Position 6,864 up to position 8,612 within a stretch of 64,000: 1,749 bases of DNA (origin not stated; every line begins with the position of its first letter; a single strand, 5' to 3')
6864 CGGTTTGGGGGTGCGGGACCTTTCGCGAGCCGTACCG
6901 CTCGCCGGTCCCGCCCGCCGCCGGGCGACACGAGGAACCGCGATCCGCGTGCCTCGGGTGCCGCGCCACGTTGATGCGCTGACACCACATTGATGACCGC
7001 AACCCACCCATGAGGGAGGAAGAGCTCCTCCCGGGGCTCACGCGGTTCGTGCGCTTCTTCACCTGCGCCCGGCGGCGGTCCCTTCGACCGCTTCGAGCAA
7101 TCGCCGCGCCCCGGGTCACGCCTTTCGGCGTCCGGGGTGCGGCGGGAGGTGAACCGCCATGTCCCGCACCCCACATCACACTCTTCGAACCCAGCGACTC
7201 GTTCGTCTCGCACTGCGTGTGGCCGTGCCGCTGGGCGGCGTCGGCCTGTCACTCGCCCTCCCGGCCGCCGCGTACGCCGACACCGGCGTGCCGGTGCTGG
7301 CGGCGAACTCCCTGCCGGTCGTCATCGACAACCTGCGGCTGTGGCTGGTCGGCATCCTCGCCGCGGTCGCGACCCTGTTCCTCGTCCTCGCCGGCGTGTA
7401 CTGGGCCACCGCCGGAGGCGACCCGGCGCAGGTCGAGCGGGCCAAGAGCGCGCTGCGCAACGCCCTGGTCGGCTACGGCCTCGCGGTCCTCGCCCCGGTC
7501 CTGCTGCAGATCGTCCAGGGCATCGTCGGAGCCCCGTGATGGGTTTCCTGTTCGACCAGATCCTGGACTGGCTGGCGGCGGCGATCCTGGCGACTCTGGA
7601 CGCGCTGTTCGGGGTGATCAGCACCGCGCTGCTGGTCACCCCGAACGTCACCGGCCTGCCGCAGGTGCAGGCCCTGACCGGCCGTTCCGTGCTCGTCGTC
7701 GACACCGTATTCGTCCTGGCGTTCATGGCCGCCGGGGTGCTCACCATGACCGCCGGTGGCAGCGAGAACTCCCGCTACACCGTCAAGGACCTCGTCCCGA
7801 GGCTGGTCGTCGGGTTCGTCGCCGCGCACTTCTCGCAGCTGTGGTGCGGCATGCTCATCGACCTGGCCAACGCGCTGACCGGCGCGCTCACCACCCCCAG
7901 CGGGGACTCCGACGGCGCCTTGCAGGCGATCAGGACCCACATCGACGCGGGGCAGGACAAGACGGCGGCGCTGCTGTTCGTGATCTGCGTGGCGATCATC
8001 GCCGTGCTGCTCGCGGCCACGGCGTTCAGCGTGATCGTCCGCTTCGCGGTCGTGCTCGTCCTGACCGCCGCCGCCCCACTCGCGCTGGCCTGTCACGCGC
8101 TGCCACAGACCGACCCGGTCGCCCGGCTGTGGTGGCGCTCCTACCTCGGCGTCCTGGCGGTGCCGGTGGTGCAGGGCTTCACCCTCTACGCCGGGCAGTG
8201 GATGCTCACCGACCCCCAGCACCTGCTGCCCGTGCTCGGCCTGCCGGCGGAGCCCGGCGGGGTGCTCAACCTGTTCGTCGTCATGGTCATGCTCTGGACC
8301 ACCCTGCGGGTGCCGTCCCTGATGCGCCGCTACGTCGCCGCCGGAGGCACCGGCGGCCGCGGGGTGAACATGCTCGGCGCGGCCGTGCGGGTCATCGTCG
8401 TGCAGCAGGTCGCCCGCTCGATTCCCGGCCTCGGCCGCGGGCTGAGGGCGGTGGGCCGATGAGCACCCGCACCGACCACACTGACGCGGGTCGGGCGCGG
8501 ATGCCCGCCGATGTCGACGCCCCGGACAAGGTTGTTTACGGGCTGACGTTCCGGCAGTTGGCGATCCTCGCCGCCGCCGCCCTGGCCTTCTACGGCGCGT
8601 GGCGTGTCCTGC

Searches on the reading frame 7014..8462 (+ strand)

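Call 18: search_protein_families(library=pfam, proteins=[window:7014-8462:+], max_evalue=0.001)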
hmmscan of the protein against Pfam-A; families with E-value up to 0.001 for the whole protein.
window:7014-8462:+ (482 aa): 2 families
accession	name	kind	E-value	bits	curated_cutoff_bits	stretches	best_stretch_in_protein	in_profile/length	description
PF04610.19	TrbL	-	2.2e-06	28.1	25.9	1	234-386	2-168/215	TrbL/VirB6 plasmid conjugal transfer protein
PF19597.4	TrbL_4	-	2.3e-06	27.6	27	1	177-463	6-270/276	Conjugal transfer protein TrbL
